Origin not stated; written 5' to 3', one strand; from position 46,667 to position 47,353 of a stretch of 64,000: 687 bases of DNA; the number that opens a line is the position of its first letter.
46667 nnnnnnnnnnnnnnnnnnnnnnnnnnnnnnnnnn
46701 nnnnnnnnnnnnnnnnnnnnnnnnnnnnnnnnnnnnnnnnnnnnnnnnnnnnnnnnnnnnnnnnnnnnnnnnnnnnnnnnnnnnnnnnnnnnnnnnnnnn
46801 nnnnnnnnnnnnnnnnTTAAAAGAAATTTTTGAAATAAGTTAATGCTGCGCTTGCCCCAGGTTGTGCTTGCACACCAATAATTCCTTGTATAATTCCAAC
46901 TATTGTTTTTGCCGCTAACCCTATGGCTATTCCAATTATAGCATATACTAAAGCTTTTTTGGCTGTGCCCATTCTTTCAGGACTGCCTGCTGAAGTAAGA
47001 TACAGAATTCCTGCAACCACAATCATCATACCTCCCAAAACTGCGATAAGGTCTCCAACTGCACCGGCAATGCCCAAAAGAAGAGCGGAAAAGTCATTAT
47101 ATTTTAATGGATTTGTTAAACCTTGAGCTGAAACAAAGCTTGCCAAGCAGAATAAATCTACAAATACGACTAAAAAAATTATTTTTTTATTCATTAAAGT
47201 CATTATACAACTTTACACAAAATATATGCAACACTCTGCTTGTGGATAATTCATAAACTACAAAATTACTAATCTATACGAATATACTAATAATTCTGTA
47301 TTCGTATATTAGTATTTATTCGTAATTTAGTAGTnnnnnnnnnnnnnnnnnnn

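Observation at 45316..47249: Array of five divergent VirB2/TrbC-like pilin genes with no T4SS machinery nearby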

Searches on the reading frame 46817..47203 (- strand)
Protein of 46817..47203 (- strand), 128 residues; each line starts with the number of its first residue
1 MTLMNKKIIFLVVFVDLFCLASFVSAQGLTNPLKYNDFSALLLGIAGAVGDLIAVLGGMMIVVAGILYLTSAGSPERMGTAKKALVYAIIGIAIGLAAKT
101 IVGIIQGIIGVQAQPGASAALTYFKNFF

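Call 4: search_protein_families(library=pfam, proteins=[window:46817-47203:-], max_evalue=1)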
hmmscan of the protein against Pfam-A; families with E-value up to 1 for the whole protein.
window:46817-47203:- (128 aa): 4 families
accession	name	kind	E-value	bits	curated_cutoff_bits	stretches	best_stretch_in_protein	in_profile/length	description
PF18895.5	T4SS_pilin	-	4.1e-10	40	26.6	1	41-105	8-71/71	Type IV secretion system pilin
PF04956.18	TrbC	-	3.2e-05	24.5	27.9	1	3-104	7-97/98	TrbC/VIRB2 pilin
PF18142.6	SLATT_fungal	-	0.14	12.7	26.5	1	50-85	45-81/121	SMODS and SLOG-associating 2TM effector domain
PF04306.18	DUF456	-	0.56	10.9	29.4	1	52-109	31-88/139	Protein of unknown function (DUF456)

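Call 5: search_protein_families(library=ncbifam, proteins=[window:46817-47203:-], max_evalue=1)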
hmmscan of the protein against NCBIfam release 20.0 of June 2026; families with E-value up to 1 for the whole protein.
window:46817-47203:- (128 aa): 3 families
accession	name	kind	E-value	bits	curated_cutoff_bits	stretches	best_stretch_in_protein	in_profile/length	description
NF045849.1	ICE_MMCAP2_0565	equivalog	0.00017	21.2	40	1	45-109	16-80/80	Mbov_0395 family pilin-like conjugal transfer protein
NF033635.1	SLATT_fungal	domain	0.044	13.7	35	1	46-82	43-83/128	SLATT domain-containing protein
NF040945.1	CCC_membrane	equivalog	0.26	11.6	65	0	82-112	3-32/99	CCC motif membrane protein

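Call 15: find_homologous_proteins(query=window:46817-47203:-)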
Query window:46817-47203:- (128 aa): 183 proteins with E <= 0.001 among 368 candidates; the best 120 are listed.
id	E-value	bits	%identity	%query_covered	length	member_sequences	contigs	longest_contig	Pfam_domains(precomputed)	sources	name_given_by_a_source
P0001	1.3e-68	246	100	98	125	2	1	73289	PF18895.6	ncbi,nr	ncbi:MAG: hypothetical protein NTY81_04000 [Candidatus Staskawiczbacteria bacterium]|nr:hypothetical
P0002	3.7e-41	158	55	81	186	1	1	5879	PF18895.6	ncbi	-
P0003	4.3e-39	151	54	83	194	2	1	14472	PF18895.6,PF04956.19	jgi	jgi:hypothetical protein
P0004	4.8e-38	148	50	85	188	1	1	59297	PF18895.6,PF04956.19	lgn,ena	-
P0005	2.5e-35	139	73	85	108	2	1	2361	PF18895.6,PF04956.19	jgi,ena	-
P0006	4.5e-35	138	65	84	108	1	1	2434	PF18895.6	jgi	-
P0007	9.7e-35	137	50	83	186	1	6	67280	PF18895.6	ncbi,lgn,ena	-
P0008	2.1e-34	136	70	84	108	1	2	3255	PF18895.6,PF04956.19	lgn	-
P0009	5.6e-32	128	66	86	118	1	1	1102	PF18895.6,PF04956.19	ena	-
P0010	1.3e-31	127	61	84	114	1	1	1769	PF18895.6,PF04956.19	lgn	-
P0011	1.5e-31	127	67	85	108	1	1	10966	PF18895.6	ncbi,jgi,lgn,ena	ncbi:MAG: hypothetical protein WC650_06160 [Candidatus Doudnabacteria bacterium]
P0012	1.7e-31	127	71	84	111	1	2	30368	PF18895.6,PF04956.19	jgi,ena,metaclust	metaclust:\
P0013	2.0e-31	126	67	85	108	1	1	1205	PF18895.6,PF04956.19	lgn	-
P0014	3.8e-31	126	64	85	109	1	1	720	PF18895.6,PF04956.19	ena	-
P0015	6.9e-31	125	67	84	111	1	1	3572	PF18895.6,PF04956.19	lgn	-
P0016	7.2e-31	125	69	84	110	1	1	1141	PF18895.6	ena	-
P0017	1.0e-30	124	66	84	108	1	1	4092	PF18895.6,PF04956.19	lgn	-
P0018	1.8e-30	123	67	85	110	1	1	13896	PF18895.6,PF04956.19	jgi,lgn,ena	-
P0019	2.3e-30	123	62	85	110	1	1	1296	PF18895.6,PF04956.19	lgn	-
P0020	2.5e-30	123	65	84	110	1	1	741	PF18895.6,PF04956.19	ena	-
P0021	7.5e-30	121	65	84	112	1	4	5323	PF18895.6,PF04956.19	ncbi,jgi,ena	-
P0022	1.5e-29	120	64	85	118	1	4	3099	PF18895.6,PF04956.19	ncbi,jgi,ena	-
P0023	1.7e-29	120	62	83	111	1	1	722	PF18895.6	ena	-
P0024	3.1e-29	119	62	88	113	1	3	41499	PF18895.6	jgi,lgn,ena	-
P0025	5.5e-29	119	63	88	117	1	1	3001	PF18895.6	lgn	-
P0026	7.6e-29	118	59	86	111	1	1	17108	PF18895.6,PF04956.19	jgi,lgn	-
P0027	7.9e-29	118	64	84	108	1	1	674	PF18895.6,PF04956.19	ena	-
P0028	8.4e-29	118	64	85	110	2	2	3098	PF18895.6,PF04956.19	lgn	-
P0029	1.3e-28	117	64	83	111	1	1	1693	PF18895.6,PF04956.19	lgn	-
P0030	1.3e-28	117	64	83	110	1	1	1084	PF18895.6,PF04956.19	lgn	-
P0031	1.7e-28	117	65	87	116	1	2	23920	PF18895.6,PF04956.19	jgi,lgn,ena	-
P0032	1.8e-28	117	60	86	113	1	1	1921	PF18895.6,PF04956.19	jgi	jgi:hypothetical protein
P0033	1.9e-28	117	65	84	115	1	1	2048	PF18895.6,PF04956.19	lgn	-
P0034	2.9e-28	116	62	83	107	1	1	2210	PF18895.6,PF04956.19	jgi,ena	-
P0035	3.2e-28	116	63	83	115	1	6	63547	PF18895.6,PF04956.19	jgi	jgi:hypothetical protein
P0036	3.7e-28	116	64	83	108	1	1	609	PF18895.6,PF04956.19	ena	-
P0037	7.1e-28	115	65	84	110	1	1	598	PF18895.6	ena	-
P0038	7.2e-28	115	67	84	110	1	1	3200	PF18895.6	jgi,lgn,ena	-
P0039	9.7e-28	115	62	85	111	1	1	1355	PF18895.6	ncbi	-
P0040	1.6e-27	114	57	87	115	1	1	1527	PF18895.6,PF04956.19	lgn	-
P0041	1.7e-27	114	54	85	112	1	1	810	PF18895.6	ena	-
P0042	3.0e-27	113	67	66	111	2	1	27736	PF18895.6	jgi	-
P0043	3.3e-27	113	62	88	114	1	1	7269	PF18895.6,PF04956.19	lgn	-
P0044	3.4e-27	113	61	84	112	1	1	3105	PF18895.6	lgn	-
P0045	3.4e-27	113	63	84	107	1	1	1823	PF18895.6,PF04956.19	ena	-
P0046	4.1e-27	113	62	87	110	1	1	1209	PF18895.6,PF04956.19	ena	-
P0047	5.3e-27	112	61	85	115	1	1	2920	PF18895.6,PF04956.19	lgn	-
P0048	7.1e-27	112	58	84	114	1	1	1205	PF18895.6,PF04956.19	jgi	-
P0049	9.6e-27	111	63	84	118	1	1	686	PF18895.6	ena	-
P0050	1.5e-26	111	62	83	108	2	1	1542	PF18895.6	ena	-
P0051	2.2e-26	110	62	84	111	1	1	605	PF18895.6,PF04956.19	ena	-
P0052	2.7e-26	110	62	85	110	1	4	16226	PF18895.6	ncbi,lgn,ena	-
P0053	2.8e-26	110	60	84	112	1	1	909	PF18895.6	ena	-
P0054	2.8e-26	110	60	83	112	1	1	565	PF18895.6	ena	-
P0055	4.2e-26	109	61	85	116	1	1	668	PF18895.6,PF04956.19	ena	-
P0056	5.2e-26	109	63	84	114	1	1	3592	PF18895.6,PF04956.19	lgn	-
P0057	5.7e-26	109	61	84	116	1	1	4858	PF18895.6,PF04956.19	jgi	jgi:hypothetical protein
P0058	8.0e-26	108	59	84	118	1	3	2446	PF18895.6,PF04956.19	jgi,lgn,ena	-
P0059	8.2e-26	108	66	74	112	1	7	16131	PF18895.6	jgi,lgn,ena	-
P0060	1.2e-25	108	61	84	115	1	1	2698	PF18895.6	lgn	-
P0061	1.2e-25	108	61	81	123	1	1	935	PF18895.6,PF04956.19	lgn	-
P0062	1.5e-25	108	62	84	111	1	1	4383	PF18895.6,PF04956.19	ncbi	-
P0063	1.8e-25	107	57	85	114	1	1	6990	PF18895.6,PF04956.19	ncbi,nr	ncbi:MAG: pilin [Candidatus Staskawiczbacteria bacterium]|nr:pilin [Candidatus Staskawiczbacteria ba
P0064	1.8e-25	107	56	83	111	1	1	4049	PF18895.6,PF04956.19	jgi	jgi:riboflavin transporter FmnP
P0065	1.9e-25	107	64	73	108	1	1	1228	PF18895.6,PF04956.19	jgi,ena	-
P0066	2.0e-25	107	58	85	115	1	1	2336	PF18895.6,PF04956.19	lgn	-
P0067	2.2e-25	107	62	84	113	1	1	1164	PF18895.6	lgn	-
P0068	2.3e-25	107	61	84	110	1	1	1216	PF18895.6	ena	-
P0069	2.5e-25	107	61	83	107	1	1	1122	PF18895.6,PF04956.19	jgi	jgi:Type IV secretion system pilin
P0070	2.5e-25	107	64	83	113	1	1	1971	PF18895.6,PF04956.19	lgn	-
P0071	4.6e-25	106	59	84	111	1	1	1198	PF18895.6,PF04956.19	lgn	-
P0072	6.3e-25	105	61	85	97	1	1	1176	PF18895.6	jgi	jgi:hypothetical protein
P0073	7.2e-25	105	63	83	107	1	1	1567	PF18895.6,PF04956.19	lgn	-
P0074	7.8e-25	105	59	86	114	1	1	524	PF18895.6,PF04956.19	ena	-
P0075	1.1e-24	105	62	80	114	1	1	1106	PF18895.6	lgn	-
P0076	1.2e-24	105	60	84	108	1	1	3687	PF18895.6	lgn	-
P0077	1.3e-24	104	59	84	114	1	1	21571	PF18895.6,PF04956.19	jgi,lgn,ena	-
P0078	1.7e-24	104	59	86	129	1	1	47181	PF18895.6,PF04956.19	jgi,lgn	-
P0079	4.6e-24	103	58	84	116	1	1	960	PF18895.6,PF04956.19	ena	-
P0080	5.5e-24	102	57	84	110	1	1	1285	PF18895.6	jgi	-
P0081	6.7e-24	102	59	84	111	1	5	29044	PF18895.6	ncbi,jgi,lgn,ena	-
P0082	7.5e-24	102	61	84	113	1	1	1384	PF18895.6,PF04956.19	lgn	-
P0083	7.9e-24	102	58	84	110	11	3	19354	PF18895.6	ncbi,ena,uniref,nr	ncbi:MAG: hypothetical protein A2998_01470 [Candidatus Staskawiczbacteria bacterium RIFCSPLOWO2_01_F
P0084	8.3e-24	102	59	84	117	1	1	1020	PF18895.6,PF04956.19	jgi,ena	-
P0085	8.3e-24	102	54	85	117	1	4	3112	PF18895.6,PF04956.19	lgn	-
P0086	9.9e-24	102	60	83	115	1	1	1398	PF18895.6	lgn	-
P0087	1.1e-23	102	59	66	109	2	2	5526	PF18895.6,PF04956.19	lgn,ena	-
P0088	1.4e-23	101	61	84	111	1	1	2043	PF18895.6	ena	-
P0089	1.5e-23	101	59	83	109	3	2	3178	PF18895.6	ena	-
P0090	1.6e-23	101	60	84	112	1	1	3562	PF18895.6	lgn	-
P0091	1.6e-23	101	57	85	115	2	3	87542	PF18895.6,PF04956.19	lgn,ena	-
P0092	1.8e-23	101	58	87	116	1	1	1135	PF18895.6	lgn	-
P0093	1.8e-23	101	53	84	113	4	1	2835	PF18895.6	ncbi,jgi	ncbi:MAG: hypothetical protein WC238_06425 [Parcubacteria group bacterium]|jgi:hypothetical protein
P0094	1.8e-23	101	60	83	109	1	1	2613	PF18895.6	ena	-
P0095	1.9e-23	101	58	74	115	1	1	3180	PF18895.6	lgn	-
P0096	2.2e-23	101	59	84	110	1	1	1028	PF18895.6,PF04956.19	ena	-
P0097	2.8e-23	100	58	83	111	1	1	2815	PF18895.6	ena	-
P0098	3.3e-23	100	55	84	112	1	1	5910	PF18895.6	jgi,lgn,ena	-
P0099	4.9e-23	99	59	83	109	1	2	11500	PF18895.6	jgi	jgi:hypothetical protein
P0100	5.7e-23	99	60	86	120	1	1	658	PF18895.6,PF04956.19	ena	-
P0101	1.5e-22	98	56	82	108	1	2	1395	PF18895.6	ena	-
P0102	1.5e-22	98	58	86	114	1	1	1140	PF18895.6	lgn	-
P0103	1.8e-22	98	56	83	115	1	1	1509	PF18895.6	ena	-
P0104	2.8e-22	97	56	66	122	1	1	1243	PF18895.6,PF04956.19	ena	-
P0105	2.9e-22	97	59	83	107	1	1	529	PF18895.6,PF04956.19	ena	-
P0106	3.0e-22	97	62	72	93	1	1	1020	PF18895.6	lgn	-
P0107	3.3e-22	97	55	88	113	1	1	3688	PF18895.6,PF04956.19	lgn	-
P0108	3.8e-22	97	55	88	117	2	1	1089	PF18895.6,PF04956.19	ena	-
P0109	5.9e-22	96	54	86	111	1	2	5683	PF18895.6,PF04956.19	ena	-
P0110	9.1e-22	95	53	88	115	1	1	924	PF18895.6,PF04956.19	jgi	-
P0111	1.4e-21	95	54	83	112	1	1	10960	PF18895.6,PF04956.19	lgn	-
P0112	2.1e-21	94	56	84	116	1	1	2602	PF18895.6,PF04956.19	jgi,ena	-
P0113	2.7e-21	94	60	78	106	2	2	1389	PF18895.6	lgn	-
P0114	3.2e-21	94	53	83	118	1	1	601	PF18895.6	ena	-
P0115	3.4e-21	93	55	84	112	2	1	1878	PF18895.6,PF04956.19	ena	-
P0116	3.7e-21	93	64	69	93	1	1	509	PF18895.6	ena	-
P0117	4.5e-21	93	56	85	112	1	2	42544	PF18895.6,PF04956.19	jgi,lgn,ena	jgi:hypothetical protein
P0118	4.8e-21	93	56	80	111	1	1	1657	PF18895.6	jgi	jgi:hypothetical protein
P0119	8.9e-21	92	55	81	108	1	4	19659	PF18895.6,PF04956.19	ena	-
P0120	9.2e-21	92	57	80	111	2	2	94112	PF18895.6,PF04956.19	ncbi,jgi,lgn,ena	-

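Call 16: find_encoding_contigs(protein=P0001, flank=10000, max_places=3)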
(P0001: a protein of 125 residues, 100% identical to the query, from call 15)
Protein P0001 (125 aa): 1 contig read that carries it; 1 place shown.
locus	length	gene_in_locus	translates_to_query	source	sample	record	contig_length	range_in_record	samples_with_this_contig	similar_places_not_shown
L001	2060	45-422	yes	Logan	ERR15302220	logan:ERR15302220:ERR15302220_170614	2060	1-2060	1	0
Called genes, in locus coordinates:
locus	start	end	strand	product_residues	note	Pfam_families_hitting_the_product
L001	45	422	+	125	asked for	PF18895:T4SS_pilin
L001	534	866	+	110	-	PF18895:T4SS_pilin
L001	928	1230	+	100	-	PF18895:T4SS_pilin (weak)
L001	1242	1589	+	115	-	-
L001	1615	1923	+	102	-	PF18895:T4SS_pilin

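Call 17: find_encoding_contigs(protein=P0120, flank=10000, max_places=3)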
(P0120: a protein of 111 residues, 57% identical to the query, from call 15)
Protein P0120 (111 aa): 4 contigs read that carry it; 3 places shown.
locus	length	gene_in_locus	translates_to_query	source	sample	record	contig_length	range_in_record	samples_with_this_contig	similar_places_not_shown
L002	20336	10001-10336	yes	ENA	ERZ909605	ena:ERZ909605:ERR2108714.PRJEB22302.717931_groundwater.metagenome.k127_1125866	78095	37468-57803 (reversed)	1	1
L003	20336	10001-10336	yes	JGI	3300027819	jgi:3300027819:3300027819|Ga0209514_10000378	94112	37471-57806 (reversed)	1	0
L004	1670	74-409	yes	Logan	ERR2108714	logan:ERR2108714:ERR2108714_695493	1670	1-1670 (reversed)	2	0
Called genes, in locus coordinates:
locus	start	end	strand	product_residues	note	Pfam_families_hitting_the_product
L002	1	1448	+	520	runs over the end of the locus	PF00009:GTP_EFTU, PF03193:RsgA_GTPase (faint), PF00071:Ras, PF01926:MMR_HSR1, PF02421:FeoB_N (weak), PF08477:Roc, PF22042:EF-G_D2, PF11987:IF-2, +3 more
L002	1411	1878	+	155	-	PF02033:RBFA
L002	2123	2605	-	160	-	-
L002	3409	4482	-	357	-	PF23459:S1_RRP5 (faint), PF00575:S1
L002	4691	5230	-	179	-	PF20803:PaaX_M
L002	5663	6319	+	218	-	PF13483:Lactamase_B_3, PF12706:Lactamase_B_2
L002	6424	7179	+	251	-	-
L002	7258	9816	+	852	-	PF00521:DNA_topoisoIV, PF03989:DNA_gyraseA_C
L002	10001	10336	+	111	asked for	PF04956:TrbC (weak), PF18895:T4SS_pilin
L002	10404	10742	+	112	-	PF18895:T4SS_pilin (weak)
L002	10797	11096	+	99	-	PF18895:T4SS_pilin (weak)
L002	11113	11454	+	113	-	PF04956:TrbC (weak), PF18895:T4SS_pilin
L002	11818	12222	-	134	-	PF00011:HSP20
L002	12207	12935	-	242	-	PF13367:PrsW-protease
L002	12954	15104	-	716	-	PF00133:tRNA-synt_1, PF01406:tRNA-synt_1e (faint), PF09334:tRNA-synt_1g, PF08264:Anticodon_1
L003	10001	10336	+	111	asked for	PF04956:TrbC (weak), PF18895:T4SS_pilin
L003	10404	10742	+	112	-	PF18895:T4SS_pilin (weak)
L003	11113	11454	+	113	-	PF04956:TrbC (weak), PF18895:T4SS_pilin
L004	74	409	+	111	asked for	PF04956:TrbC (weak), PF18895:T4SS_pilin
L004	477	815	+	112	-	PF18895:T4SS_pilin (weak)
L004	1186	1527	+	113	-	PF04956:TrbC (weak), PF18895:T4SS_pilin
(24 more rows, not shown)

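Call 32: find_related_loci(query=window:46817-47194:-, collection=genome_contigs, flank=10000)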
Query window:46817-47194:- (125 aa) in genome_contigs; peptide patterns used: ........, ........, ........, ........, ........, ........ (x = any residue, [..] = any of these).
549 stretches matched a pattern; 12 encode a relative of the query (tblastn E <= 1e-3); 12 distinct loci.
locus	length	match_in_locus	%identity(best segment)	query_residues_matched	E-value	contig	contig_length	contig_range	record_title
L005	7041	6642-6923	67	1-95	6e-34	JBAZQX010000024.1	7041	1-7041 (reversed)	MAG: Candidatus Doudnabacteria bacterium isolate SO_2017_SWC_9 scaffold_9182_c1_LP-4_2017, whole genome shotgun sequence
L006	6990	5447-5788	57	1-109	1e-32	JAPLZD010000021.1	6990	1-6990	MAG: Candidatus Staskawiczbacteria bacterium isolate LacPavin_0920_SED5_MAG_39_11 LacPavin_0920_SED5_scaffold_2078172, w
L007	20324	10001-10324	59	1-107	9e-26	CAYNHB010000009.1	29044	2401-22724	MAG TPA_asm: uncultured Candidatus Saccharibacteria bacterium isolate SRP178699_co2_133 genome assembly, contig: NODE_83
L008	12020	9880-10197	48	1-107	3e-25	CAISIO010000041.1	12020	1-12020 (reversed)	MAG: Candidatus Staskawiczbacteria bacterium isolate MJ-time_bin-6037 genome assembly, contig: bin-6037:41/45, whole gen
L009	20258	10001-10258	60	1-84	2e-21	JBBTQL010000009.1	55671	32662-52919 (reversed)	MAG: Patescibacteria group bacterium isolate H43-bin081_1 H43_bin081_1_000000000009, whole genome shotgun sequence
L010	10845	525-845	52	1-106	2e-19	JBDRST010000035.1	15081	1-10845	MAG: bacterium isolate MEGAHIT-group-3.28 k141_370225, whole genome shotgun sequence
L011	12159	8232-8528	40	7-106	3e-10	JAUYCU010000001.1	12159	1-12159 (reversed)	MAG: bacterium isolate C20_maxbin.098 C20_k141_1, whole genome shotgun sequence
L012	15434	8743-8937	42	39-110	1e-9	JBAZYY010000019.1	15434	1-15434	MAG: Parcubacteria group bacterium isolate SO_2017_GW1_93 NODE_14296_length_15434_cov_4.560659_OW334_2017, whole genome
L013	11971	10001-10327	36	2-98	2e-8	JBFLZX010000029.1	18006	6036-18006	MAG: Patescibacteria group bacterium isolate MAG122 MAG122_29, whole genome shotgun sequence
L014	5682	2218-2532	31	25-123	3e-8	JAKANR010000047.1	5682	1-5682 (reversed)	MAG: bacterium isolate WY5.bin86 NODE_28210_length_5682_cov_1.895230, whole genome shotgun sequence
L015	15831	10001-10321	30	4-106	3e-7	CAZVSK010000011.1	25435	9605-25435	MAG TPA_asm: uncultured Candidatus Saccharibacteria bacterium isolate binchicken_co22_239 genome assembly, contig: NODE_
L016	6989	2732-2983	32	26-106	2e-5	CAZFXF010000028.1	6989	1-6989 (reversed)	MAG TPA_asm: uncultured Candidatus Saccharibacteria bacterium isolate SRP278252_co2_127 genome assembly, contig: NODE_23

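Call 37: search_protein_families(library=pfam, proteins=[L007:12242-13651:+, L007:14011-16329:+, L010:2789-3781:+, L010:4192-6738:+, L011:5550-6887:+, L011:5010-5546:+, L012:4033-5511:+, L013:6061-7407:+, L015:7430-8746:+, L016:778-2073:+], max_evalue=0.01)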
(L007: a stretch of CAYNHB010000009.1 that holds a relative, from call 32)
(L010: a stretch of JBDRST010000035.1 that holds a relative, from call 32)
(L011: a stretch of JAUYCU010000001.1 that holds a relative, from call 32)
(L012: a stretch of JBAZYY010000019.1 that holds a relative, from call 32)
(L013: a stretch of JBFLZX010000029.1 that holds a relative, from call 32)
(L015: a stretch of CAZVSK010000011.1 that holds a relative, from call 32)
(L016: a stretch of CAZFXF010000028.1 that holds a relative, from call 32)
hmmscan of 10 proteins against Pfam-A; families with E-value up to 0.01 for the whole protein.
L007:12242-13651:+ (469 aa): 0 families

L007:14011-16329:+ (772 aa): 2 families
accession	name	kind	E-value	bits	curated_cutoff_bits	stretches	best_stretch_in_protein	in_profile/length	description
PF04389.22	Peptidase_M28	-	6.3e-27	95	21.3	1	558-770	1-192/193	Peptidase family M28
PF01564.23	Spermine_synth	-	2.5e-11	43.9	22.9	1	288-456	15-183/186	Spermine/spermidine synthase domain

L010:2789-3781:+ (330 aa): 2 families
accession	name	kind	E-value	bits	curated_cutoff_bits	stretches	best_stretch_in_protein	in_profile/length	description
PF04977.20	DivIC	-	0.0024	18.1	28.9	0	185-228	16-59/80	Septum formation initiator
PF09728.14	Taxilin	-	0.0067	16.1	30.3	1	253-304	239-290/302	Myosin-like coiled-coil protein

L010:4192-6738:+ (848 aa): 2 families
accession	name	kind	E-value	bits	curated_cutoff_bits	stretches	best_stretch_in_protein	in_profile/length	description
PF04389.22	Peptidase_M28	-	8e-26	91.4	21.3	1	630-841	1-191/193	Peptidase family M28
PF01564.23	Spermine_synth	-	1.6e-08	34.7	22.9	1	333-500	15-182/186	Spermine/spermidine synthase domain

L011:5550-6887:+ (445 aa): 2 families
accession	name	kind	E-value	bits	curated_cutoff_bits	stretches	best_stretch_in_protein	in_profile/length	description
PF13416.11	SBP_bac_8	-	1.8e-24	87.4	27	1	57-377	5-266/279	Bacterial extracellular solute-binding protein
PF02638.21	GHL10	-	0.0089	15.6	27.9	0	240-326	160-244/311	Glycosyl hydrolase-like 10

L011:5010-5546:+ (178 aa): 15 families
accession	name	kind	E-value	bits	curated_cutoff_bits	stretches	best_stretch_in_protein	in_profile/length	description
PF13847.12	Methyltransf_31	-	3.9e-20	72.4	27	1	20-132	2-113/145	Methyltransferase domain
PF13649.12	Methyltransf_25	-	1.3e-15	58.2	27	1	25-124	1-97/97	Methyltransferase domain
PF08241.18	Methyltransf_11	-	6.1e-15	56.1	21.2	1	27-127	2-94/95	Methyltransferase domain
PF01209.24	Ubie_methyltran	-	1.3e-11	44.7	20.1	1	13-131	39-154/233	ubiE/COQ5 methyltransferase family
PF05175.20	MTS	-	2.7e-11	43.8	23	1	16-130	26-140/170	Methyltransferase small domain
PF08242.18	Methyltransf_12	-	2e-09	38.5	30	1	27-124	2-96/98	Methyltransferase domain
PF06325.19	PrmA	-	3.1e-07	30.6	22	1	20-127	160-257/296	Ribosomal protein L11 methyltransferase (PrmA)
PF01728.25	FtsJ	-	2.7e-06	27.9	24.1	1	12-119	11-124/181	FtsJ-like methyltransferase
PF02475.24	TRM5-TYW2_MTfase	-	6e-06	26.7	28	1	24-124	39-131/164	TRM5/TYW2 methyltransferase domain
PF01135.25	PCMT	-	2.3e-05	24.7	20.3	1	16-135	68-179/210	Protein-L-isoaspartate(D-aspartate) O-methyltransferase (PCMT)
PF13679.12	Methyltransf_32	-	3.3e-05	24.3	27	1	18-85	22-93/143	Methyltransferase domain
PF13489.12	Methyltransf_23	-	5e-05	23.5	27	1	19-135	20-123/164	Methyltransferase domain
PF05148.21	Methyltransf_8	-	0.00076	19.8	27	1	12-130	62-158/219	Hypothetical methyltransferase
PF02390.23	Methyltransf_4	-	0.0012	18.8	24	1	25-94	5-73/173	Putative methyltransferase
PF00398.26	RrnaAD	-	0.0017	18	24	1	11-80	20-84/263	Ribosomal RNA adenine dimethylase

L012:4033-5511:+ (492 aa): 2 families
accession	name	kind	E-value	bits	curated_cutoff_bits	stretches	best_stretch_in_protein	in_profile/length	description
PF13416.11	SBP_bac_8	-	4.2e-26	92.8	27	1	52-399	2-274/279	Bacterial extracellular solute-binding protein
PF01547.30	SBP_bac_1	-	3.5e-24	86.8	26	1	74-385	34-301/307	Bacterial extracellular solute-binding protein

L013:6061-7407:+ (448 aa): 2 families
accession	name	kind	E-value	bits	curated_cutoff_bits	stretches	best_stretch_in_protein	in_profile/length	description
PF13416.11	SBP_bac_8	-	2.3e-29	103.5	27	1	69-386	2-268/279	Bacterial extracellular solute-binding protein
PF01547.30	SBP_bac_1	-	1.4e-27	97.9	26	1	68-367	12-306/307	Bacterial extracellular solute-binding protein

L015:7430-8746:+ (438 aa): 2 families
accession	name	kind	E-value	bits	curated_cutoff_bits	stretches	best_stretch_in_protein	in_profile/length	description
PF13416.11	SBP_bac_8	-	1.8e-25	90.7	27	1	63-378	3-276/279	Bacterial extracellular solute-binding protein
PF01547.30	SBP_bac_1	-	1.3e-22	81.6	26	1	58-350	9-305/307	Bacterial extracellular solute-binding protein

L016:778-2073:+ (431 aa): 2 families
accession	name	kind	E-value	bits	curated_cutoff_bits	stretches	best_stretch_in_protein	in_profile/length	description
PF01547.30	SBP_bac_1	-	1.4e-15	58.5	26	1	86-332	44-291/307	Bacterial extracellular solute-binding protein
PF13416.11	SBP_bac_8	-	1.6e-11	45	27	1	65-362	11-264/279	Bacterial extracellular solute-binding protein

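Call 58: search_protein_families(library=padloc, proteins=[window:46817-47194:-], max_evalue=1)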
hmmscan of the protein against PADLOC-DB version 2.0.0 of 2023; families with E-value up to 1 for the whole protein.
window:46817-47194:- (125 aa): 1 family
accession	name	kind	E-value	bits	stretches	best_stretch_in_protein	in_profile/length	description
PDLC00708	Effector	-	0.00092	16.8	1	8-54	13-58/191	2TM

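Call 82: search_dna_similar(query=window:46817-47194:-, collection=plasmids, mode=protein, max_evalue=1, max_rows=25)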
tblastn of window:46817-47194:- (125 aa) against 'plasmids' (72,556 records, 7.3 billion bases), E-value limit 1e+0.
No match.
